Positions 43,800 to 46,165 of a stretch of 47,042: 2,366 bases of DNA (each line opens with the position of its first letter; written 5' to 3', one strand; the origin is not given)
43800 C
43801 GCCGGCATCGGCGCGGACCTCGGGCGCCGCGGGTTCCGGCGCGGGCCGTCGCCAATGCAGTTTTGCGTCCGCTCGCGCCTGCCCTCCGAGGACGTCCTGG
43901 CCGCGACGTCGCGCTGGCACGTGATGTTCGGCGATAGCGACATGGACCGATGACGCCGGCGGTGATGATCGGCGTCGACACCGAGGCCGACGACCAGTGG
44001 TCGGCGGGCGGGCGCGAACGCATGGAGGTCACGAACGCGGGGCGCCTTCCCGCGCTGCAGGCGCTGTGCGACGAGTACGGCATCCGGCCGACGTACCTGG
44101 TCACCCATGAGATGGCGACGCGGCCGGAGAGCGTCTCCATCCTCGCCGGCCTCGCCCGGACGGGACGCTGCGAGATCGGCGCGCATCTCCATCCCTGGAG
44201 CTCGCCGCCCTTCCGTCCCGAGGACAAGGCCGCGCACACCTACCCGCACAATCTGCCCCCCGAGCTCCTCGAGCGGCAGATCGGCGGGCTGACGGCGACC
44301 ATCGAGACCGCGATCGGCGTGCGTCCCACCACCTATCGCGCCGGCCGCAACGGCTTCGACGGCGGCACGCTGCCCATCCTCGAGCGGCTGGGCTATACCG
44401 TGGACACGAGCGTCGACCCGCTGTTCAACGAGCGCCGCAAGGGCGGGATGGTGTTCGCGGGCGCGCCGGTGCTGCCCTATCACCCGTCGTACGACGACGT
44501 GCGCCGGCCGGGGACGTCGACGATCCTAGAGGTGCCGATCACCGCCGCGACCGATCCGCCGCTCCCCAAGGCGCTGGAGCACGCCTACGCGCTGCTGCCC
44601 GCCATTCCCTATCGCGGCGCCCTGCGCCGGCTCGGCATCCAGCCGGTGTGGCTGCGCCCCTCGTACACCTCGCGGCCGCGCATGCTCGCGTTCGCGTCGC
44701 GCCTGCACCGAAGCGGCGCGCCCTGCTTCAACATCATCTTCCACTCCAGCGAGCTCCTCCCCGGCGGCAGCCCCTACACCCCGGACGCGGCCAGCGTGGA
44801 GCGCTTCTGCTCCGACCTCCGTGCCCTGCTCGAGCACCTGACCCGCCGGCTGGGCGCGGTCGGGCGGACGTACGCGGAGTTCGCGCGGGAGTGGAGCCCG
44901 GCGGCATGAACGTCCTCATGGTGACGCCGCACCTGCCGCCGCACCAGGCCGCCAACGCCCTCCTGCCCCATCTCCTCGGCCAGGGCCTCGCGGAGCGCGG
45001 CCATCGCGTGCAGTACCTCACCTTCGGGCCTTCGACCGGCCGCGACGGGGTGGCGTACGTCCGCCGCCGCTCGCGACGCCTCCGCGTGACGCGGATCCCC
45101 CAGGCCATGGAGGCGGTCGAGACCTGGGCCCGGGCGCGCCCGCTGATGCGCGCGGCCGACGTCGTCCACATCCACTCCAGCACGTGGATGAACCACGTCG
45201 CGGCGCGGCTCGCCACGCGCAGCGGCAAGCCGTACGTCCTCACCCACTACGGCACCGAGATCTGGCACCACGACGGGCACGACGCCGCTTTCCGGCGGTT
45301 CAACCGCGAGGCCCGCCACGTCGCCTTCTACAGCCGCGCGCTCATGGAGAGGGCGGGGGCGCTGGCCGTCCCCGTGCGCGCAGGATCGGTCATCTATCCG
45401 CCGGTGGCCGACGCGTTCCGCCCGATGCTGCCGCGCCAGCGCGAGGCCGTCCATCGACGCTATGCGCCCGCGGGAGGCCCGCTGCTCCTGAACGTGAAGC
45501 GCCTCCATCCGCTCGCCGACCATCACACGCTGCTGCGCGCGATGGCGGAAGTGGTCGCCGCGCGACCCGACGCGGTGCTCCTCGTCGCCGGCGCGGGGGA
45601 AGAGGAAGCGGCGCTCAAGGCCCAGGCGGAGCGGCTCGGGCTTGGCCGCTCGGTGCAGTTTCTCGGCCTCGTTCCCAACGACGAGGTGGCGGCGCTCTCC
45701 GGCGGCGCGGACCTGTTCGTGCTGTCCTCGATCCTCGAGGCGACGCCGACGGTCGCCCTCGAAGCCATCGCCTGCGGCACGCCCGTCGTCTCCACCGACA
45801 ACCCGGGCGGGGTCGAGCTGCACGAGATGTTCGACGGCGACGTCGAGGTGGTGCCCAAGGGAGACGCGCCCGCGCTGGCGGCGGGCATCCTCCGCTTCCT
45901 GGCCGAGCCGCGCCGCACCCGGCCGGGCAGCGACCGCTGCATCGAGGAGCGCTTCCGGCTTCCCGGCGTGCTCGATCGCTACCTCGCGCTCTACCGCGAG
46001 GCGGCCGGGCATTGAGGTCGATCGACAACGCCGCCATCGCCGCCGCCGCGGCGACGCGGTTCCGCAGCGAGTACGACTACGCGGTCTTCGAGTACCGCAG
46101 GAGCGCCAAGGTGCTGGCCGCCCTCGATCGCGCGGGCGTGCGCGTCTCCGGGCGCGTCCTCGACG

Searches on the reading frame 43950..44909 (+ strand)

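Call 8: search_protein_families(library=pfam, proteins=[window:43950-44909:+], max_evalue=0.01)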
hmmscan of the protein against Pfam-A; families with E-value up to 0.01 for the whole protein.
window:43950-44909:+ (319 aa): 1 family
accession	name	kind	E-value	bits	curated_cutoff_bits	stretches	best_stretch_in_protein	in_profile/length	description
PF01522.26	Polysacc_deac_1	-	0.00031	21.1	23.1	1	34-151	22-123/124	Polysaccharide deacetylase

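Call 67: search_protein_families(library=ncbifam, proteins=[window:43950-44909:+], max_evalue=0.001)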
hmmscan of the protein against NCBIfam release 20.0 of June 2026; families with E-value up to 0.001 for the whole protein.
window:43950-44909:+ (319 aa): 0 families

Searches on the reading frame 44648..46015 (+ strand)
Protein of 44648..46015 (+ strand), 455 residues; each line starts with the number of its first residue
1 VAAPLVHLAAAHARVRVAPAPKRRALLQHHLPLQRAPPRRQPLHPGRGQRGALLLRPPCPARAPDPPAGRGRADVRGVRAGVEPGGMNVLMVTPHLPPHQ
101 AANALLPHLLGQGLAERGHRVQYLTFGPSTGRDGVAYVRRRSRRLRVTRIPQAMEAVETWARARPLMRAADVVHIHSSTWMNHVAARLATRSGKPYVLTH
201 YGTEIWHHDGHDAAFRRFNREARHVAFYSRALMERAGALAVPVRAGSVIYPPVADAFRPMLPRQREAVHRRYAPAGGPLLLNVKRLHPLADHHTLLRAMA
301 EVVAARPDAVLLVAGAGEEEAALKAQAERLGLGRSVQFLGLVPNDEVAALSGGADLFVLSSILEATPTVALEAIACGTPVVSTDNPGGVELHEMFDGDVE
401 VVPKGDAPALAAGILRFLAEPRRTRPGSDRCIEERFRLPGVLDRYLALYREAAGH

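Call 8: search_protein_families(library=pfam, proteins=[window:44648-46015:+], max_evalue=0.01)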
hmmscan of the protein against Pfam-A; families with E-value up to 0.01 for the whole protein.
window:44648-46015:+ (455 aa): 6 families
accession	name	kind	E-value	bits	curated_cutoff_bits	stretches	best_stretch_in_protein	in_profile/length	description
PF00534.26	Glycos_transf_1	-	2.9e-32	112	26.4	1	275-421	13-159/172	Glycosyl transferases group 1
PF13692.12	Glyco_trans_1_4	-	1.6e-27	96.9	27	1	278-419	2-141/142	Glycosyl transferases group 1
PF13579.12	Glyco_trans_4_4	-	4.9e-10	40.4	29.7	1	110-243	10-149/158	Glycosyl transferase 4-like domain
PF13439.12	Glyco_transf_4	-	1.2e-09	38.9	28.5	1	110-253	11-166/170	Glycosyltransferase Family 4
PF20706.3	GT4-conflict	-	2e-06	27.5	26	1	257-391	177-319/385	Family 4 Glycosyltransferase in conflict systems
PF13524.12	Glyco_trans_1_2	-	1.8e-05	25.1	25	1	301-425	7-119/144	Glycosyl transferase-like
